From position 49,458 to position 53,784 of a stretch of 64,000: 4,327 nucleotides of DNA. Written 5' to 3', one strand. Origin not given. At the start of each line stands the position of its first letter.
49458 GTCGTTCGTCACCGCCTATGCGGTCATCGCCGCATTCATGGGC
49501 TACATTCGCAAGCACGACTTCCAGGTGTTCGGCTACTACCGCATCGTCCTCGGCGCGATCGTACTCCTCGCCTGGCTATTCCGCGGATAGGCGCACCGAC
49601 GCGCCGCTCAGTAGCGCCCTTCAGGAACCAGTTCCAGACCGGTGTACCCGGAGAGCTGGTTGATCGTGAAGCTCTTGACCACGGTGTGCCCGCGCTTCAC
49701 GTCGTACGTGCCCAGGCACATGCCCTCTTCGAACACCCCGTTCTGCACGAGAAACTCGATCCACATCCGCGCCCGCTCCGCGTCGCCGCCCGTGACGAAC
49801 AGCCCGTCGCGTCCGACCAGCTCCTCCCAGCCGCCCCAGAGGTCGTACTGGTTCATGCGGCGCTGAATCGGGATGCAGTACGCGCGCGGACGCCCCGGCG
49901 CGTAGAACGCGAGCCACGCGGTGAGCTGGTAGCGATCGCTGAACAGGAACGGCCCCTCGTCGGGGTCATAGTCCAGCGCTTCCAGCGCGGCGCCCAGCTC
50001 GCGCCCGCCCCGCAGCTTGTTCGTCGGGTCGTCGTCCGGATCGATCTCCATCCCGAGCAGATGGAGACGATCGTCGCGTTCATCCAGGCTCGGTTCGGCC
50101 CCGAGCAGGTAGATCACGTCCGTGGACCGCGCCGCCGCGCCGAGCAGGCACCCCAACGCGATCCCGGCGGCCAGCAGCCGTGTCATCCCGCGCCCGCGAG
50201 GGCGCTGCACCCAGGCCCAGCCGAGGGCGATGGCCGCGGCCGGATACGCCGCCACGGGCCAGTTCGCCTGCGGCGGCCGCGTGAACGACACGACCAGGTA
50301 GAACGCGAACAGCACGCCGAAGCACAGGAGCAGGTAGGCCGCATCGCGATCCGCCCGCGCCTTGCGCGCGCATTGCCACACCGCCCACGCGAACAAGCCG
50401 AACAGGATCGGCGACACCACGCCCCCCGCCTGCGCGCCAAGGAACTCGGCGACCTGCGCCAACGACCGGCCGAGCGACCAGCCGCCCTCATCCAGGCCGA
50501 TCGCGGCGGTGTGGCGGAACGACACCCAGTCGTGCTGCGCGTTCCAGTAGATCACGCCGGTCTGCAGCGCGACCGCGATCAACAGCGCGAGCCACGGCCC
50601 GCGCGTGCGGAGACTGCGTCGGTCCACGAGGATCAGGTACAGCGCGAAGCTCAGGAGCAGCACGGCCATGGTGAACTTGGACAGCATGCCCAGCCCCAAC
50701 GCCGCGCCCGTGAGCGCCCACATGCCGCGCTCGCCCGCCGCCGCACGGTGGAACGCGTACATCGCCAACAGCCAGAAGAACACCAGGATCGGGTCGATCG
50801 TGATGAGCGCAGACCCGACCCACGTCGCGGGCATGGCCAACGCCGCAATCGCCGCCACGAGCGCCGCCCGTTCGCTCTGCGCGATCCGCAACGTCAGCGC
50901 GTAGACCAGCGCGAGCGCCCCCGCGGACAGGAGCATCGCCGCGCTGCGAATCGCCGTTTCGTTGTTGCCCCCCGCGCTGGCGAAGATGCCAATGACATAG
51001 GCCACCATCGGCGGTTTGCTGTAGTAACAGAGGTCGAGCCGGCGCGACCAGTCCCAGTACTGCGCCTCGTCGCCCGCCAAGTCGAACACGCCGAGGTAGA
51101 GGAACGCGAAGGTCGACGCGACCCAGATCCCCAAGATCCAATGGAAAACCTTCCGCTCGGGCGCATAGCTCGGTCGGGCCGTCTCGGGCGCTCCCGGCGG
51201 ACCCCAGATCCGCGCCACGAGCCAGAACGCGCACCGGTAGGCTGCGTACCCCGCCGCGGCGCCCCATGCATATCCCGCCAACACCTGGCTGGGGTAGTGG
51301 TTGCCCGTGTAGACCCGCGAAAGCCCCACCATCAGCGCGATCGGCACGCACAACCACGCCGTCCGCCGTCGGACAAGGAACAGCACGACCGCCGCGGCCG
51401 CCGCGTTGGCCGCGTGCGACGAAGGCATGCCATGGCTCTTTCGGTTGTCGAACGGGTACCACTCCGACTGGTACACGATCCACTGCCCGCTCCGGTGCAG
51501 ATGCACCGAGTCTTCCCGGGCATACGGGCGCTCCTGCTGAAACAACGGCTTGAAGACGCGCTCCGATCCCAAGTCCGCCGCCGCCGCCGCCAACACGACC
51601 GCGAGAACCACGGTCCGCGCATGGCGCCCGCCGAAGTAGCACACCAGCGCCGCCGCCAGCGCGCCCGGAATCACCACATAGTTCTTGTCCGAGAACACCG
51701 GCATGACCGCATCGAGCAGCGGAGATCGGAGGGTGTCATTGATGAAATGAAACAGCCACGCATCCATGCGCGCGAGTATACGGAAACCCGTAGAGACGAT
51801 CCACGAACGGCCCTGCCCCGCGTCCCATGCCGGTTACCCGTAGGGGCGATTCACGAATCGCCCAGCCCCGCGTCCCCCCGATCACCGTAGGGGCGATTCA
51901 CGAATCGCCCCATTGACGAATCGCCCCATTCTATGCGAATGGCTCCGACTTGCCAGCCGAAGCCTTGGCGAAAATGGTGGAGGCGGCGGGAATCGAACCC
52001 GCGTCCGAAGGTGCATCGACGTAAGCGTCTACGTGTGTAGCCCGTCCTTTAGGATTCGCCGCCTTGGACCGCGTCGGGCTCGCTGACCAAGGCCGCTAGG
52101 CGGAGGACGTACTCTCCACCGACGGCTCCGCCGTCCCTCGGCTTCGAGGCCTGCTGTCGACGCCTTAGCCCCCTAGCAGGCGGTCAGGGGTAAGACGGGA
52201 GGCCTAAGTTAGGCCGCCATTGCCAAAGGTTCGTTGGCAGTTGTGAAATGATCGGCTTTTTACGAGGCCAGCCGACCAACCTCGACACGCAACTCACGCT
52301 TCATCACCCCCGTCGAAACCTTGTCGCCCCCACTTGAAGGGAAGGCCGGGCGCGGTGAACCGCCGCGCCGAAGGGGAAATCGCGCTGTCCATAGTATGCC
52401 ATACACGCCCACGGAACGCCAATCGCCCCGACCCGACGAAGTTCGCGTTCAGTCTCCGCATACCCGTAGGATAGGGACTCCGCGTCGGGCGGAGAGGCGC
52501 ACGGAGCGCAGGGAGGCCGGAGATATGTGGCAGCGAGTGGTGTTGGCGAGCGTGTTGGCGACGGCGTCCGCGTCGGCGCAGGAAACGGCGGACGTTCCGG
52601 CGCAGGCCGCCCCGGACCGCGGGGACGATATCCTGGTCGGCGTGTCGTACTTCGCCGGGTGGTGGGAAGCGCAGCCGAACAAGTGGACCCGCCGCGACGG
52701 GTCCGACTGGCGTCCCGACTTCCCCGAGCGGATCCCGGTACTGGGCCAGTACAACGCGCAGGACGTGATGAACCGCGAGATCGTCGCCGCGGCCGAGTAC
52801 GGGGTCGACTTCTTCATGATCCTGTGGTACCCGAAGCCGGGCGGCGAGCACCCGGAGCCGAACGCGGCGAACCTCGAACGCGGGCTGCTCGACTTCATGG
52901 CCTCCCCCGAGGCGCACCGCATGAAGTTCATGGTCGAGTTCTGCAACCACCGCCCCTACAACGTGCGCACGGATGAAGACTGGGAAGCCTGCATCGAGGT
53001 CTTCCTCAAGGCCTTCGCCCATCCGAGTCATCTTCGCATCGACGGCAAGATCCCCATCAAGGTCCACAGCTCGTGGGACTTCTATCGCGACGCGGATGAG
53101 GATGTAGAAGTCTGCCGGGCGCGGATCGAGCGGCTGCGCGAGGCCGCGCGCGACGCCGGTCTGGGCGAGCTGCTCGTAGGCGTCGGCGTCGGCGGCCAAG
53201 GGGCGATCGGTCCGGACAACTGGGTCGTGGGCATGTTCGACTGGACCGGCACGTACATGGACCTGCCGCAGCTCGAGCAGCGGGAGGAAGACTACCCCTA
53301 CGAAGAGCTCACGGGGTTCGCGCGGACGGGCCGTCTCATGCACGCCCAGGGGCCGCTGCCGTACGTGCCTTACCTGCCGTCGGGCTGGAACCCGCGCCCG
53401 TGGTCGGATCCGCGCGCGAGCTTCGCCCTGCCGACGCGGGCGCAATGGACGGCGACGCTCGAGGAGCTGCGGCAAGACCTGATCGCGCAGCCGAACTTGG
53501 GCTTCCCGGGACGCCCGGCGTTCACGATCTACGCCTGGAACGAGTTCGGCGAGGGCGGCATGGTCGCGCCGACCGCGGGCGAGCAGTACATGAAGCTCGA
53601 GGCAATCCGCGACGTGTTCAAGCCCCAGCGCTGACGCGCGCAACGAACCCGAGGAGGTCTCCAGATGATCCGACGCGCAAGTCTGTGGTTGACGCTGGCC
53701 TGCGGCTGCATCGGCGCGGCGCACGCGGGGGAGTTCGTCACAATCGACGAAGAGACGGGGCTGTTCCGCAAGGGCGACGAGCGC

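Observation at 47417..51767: Envelope glycosylation cluster: response regulator, GT2 polyprenyl-P-sugar synthase, UppP and an unusual PAP2-ArnT/PMT-like fusion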

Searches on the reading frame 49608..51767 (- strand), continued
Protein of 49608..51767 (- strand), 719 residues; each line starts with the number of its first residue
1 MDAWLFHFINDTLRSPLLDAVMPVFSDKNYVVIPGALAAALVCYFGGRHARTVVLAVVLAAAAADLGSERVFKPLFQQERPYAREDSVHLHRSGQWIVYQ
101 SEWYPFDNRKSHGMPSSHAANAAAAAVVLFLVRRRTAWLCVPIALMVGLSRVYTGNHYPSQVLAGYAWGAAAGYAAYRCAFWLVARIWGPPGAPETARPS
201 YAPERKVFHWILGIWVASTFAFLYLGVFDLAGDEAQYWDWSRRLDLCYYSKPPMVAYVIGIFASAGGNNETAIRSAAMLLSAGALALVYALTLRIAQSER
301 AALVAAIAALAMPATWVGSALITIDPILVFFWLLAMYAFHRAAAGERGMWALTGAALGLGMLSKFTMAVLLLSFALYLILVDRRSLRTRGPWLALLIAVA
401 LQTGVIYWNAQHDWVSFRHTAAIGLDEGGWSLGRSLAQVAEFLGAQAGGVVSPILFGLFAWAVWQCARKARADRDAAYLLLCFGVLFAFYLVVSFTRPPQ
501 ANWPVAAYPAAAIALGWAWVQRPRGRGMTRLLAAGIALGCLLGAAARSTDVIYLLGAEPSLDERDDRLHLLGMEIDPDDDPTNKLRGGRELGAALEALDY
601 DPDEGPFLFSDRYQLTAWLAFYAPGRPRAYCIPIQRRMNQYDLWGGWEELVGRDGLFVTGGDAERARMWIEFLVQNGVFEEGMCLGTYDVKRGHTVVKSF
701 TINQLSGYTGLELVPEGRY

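Call 46: fold_search(model_id=the predicted structure, library=pdb)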
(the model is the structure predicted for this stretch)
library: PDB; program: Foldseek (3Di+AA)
matches with E <= 10: 442; with E <= 0.001: 19
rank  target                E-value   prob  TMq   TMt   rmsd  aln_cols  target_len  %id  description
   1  5f15                  1.5e-08  1.00  0.45  0.58   7.6       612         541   16  Crystal Structure of ArnT from Cupriavidus metallidurans bound to Undecaprenyl phosphate (released 2016-02-17)
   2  5ezm                  1.9e-08  1.00  0.48  0.62   5.8       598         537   16  Crystal Structure of ArnT from Cupriavidus metallidurans in the apo state (released 2016-02-17)
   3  9i5k_A                9.0e-06  1.00  0.36  0.50   6.8       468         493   13  Structure of the Chaetomium thermophilum Pmt4 homodimer (C2 symmetry) (released 2025-12-24)
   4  9s6s_A                1.3e-05  1.00  0.41  0.52   8.9       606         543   12  Ternary cryo-EM structure of human ALG9 with Dol25-PP-GlcNAc2Man6, Dol25-P-Man and Fab (released 2026-03-18)
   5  9s6u_A                1.3e-05  1.00  0.43  0.55   7.4       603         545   11  Ternary cryo-EM structure of human ALG9 with Dol25-PP-GlcNAc2Man8, Dol25-P-Man and Fab (released 2026-03-18)
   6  3wak                  2.0e-05  1.00  0.34  0.29  14.2       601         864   14  Crystal structure of the Archaeoglobus fulgidus oligosaccharyltransferase (O29867_ARCFU) in the apo form (released 2013-10-30)
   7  8if8_C                2.7e-05  1.00  0.32  0.37  16.2       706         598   15  Arabinosyltransferase AftA (released 2023-05-31)
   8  7e9s_A                3.5e-05  1.00  0.33  0.28  13.4       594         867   15  Archaeal oligosaccharyltransferase AglB from Archaeoglobus fulgidus in complex with an inhibitory peptide and a dolich (released 2021-09-08)
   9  9n9j_I                4.7e-05  1.00  0.33  0.34  14.9       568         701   12  Structure of a GRP94 folding intermediate engaged with a CCDC134- and FKBP11-bound secretory translocon (released 2025-11-19)
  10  6ebu                  6.9e-05  1.00  0.20  0.77   3.4       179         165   23  Crystal structure of Aquifex aeolicus LpxE (released 2019-06-26)
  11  8if8_B                8.6e-05  1.00  0.31  0.35  16.6       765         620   14  Arabinosyltransferase AftA (released 2023-05-31)
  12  6p25_B                1.3e-04  1.00  0.23  0.24   5.9       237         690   15  Structure of S. cerevisiae protein O-mannosyltransferase Pmt1-Pmt2 complex bound to the sugar donor and a peptide acce (released 2019-07-10)
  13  9s6t_A                1.3e-04  1.00  0.39  0.54  10.1       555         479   12  Ternary cryo-EM structure of chicken ALG12 with Dol25-PP-GlcNAc2Man7, Dol25-P-Man, and Fab (released 2026-03-18)
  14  8pn9_A                1.4e-04  1.00  0.37  0.40  12.1       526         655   13  Structure of human oligosaccharyltransferase OST-A complex bound to NGI-1 (released 2024-05-08)
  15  7oci_F                1.4e-04  1.00  0.34  0.38  12.3       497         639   10  Cryo-EM structure of yeast Ost6p containing oligosaccharyltransferase complex (released 2022-02-16)
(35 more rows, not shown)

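Call 68: search_protein_representatives(protein=window:49608-51767:-)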
Query: 719 residues. Proteins with E-value up to 0.001 (for the whole library): 12316; up to 1e-10: 4892; up to 1e-30: 984. The best 150 are listed.
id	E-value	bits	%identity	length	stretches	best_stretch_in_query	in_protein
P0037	3.8e-241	818.8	53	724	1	1-713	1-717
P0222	1.6e-181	621.6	57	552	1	196-710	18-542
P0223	6.7e-135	467.5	59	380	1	324-716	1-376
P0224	2.0e-109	383.2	42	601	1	195-716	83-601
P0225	5.0e-87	309.2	34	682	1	2-711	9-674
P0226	3.2e-86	306.5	58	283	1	349-648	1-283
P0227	2.6e-84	300.2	54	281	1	439-716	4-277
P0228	4.9e-84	299.3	37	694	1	1-664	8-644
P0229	1.6e-82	294.3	45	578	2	2-414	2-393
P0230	2.4e-82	293.7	37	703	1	2-665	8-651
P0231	6.4e-82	292.3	45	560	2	224-523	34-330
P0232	7.9e-80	285.4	40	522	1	218-667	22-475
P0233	1.2e-79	284.8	43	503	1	206-666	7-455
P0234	4.3e-79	283.0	36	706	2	349-664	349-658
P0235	4.6e-79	282.9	40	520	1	204-662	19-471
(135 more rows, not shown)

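Call 69: find_encoding_contigs(protein=P0071, flank=6000, max_places=1)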
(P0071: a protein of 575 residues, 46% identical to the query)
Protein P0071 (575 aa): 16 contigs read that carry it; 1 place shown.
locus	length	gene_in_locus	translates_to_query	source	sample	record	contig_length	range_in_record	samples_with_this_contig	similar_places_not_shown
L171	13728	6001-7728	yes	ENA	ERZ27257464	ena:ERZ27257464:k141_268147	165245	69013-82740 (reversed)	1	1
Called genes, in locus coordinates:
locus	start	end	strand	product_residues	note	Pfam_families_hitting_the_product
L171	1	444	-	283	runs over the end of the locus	-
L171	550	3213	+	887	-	PF14307:Glyco_tran_WbsX, PF16317:Glyco_hydro_99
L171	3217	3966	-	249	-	-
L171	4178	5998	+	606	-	PF07940:Hepar_II_III_C (weak)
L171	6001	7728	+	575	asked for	PF02366:PMT, PF13231:PMT_2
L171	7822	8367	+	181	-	-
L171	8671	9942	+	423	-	PF07221:GlcNAc_2-epim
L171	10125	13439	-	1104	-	PF00873:ACR_tran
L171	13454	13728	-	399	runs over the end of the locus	PF25917:BSH_RND, PF25954:Beta-barrel_RND_2 (weak), PF25967:RND-MFP_C (weak), PF25975:CzcB_C (weak), PF25989:YknX_C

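Call 70: find_encoding_contigs(protein=P0070, flank=6000, max_places=1)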
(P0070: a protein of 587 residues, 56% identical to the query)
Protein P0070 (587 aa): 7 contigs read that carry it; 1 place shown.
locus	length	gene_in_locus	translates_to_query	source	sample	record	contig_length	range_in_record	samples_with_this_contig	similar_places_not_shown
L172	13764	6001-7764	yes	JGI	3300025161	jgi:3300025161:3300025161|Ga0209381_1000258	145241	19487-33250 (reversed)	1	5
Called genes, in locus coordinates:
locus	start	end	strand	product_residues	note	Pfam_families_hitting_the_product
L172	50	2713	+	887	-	PF14307:Glyco_tran_WbsX, PF16317:Glyco_hydro_99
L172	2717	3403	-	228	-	-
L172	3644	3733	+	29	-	-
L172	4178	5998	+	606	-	PF07940:Hepar_II_III_C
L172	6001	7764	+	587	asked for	PF02366:PMT, PF13231:PMT_2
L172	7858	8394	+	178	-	-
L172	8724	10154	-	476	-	PF00206:Lyase_1, PF10397:ADSL_C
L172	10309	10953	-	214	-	PF07826:IMP_cyclohyd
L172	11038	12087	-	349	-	PF13088:BNR_2, PF13859:BNR_3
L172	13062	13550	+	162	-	PF11149:DUF2924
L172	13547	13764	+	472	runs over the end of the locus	PF00239:Resolvase, PF07508:Recombinase, PF13408:Zn_ribbon_recom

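Call 85: find_encoding_contigs(protein=P0036, flank=5000, max_places=2)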
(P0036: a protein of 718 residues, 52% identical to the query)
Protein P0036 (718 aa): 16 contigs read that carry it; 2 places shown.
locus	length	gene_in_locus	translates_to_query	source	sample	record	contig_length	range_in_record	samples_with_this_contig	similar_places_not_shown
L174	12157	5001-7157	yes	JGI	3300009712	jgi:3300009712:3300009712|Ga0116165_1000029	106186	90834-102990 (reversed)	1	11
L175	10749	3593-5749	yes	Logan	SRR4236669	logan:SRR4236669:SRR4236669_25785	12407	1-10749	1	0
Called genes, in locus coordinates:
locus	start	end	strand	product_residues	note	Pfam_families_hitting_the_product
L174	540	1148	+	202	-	PF00081:Sod_Fe_N, PF02777:Sod_Fe_C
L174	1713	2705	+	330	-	PF00532:Peripla_BP_1, PF13407:Peripla_BP_4, PF13458:Peripla_BP_6, PF13377:Peripla_BP_3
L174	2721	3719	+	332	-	PF02653:BPD_transp_2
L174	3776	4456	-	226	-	-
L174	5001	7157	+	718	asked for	PF14378:PAP2_3 (weak), PF01569:PAP2, PF02366:PMT, PF13231:PMT_2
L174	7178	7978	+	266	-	PF02673:BacA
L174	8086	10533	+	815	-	PF00535:Glycos_transf_2 (faint), PF13641:Glyco_tranf_2_3 (weak)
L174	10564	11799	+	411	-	PF13439:Glyco_transf_4 (faint), PF13579:Glyco_trans_4_4 (faint), PF00534:Glycos_transf_1, PF13692:Glyco_trans_1_4, PF13524:Glyco_trans_1_2, PF20706:GT4-conflict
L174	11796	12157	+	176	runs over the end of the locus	-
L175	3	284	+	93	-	?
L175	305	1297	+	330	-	PF00532:Peripla_BP_1, PF13407:Peripla_BP_4, PF13458:Peripla_BP_6, PF13377:Peripla_BP_3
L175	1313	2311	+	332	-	PF02653:BPD_transp_2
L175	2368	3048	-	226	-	-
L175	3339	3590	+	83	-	-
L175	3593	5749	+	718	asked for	PF14378:PAP2_3 (weak), PF01569:PAP2, PF02366:PMT, PF13231:PMT_2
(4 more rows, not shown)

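Call 87: search_protein_families(library=pfam, proteins=[L174:8086-10533:+, L174:3776-4456:-, L005:4134-5003:+], max_evalue=0.01)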
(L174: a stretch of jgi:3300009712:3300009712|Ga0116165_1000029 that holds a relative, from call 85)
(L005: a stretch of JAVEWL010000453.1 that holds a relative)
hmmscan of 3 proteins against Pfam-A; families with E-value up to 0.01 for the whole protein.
L174:8086-10533:+ (815 aa): 2 families
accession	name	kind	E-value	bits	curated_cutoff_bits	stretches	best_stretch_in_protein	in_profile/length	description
PF13641.12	Glyco_tranf_2_3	-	6.8e-06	26.7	27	1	585-690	3-106/230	Glycosyltransferase like family 2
PF00535.33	Glycos_transf_2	-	1.9e-05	25.1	23.3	1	596-693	11-101/168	Glycosyl transferase family 2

L174:3776-4456:- (226 aa): 1 family
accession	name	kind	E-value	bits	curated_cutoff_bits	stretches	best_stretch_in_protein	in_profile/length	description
PF07589.16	PEP-CTERM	-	0.00016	22.1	20.7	1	202-225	2-24/24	PEP-CTERM motif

L005:4134-5003:+ (290 aa): 0 families

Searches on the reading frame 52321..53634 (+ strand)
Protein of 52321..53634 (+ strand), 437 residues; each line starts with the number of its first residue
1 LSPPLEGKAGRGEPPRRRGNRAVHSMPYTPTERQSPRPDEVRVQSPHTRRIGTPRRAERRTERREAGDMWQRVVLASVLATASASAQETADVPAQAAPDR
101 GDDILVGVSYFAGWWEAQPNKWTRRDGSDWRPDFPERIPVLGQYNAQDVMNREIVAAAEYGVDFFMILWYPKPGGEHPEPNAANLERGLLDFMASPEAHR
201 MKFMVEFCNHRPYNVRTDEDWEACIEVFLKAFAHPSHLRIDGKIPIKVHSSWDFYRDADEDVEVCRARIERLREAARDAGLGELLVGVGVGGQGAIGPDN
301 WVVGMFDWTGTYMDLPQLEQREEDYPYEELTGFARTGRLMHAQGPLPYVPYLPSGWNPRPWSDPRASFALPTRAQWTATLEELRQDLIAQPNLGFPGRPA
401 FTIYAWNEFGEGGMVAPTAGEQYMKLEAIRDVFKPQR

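Call 3: search_protein_families(library=pfam, proteins=[window:52321-53634:+], max_evalue=0.01)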
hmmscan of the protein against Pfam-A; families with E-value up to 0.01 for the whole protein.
window:52321-53634:+ (437 aa): 1 family
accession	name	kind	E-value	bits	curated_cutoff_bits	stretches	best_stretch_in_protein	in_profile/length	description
PF14307.12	Glyco_tran_WbsX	-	0.00011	22.3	25.1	0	397-428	318-349/350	Glycosyltransferase WbsX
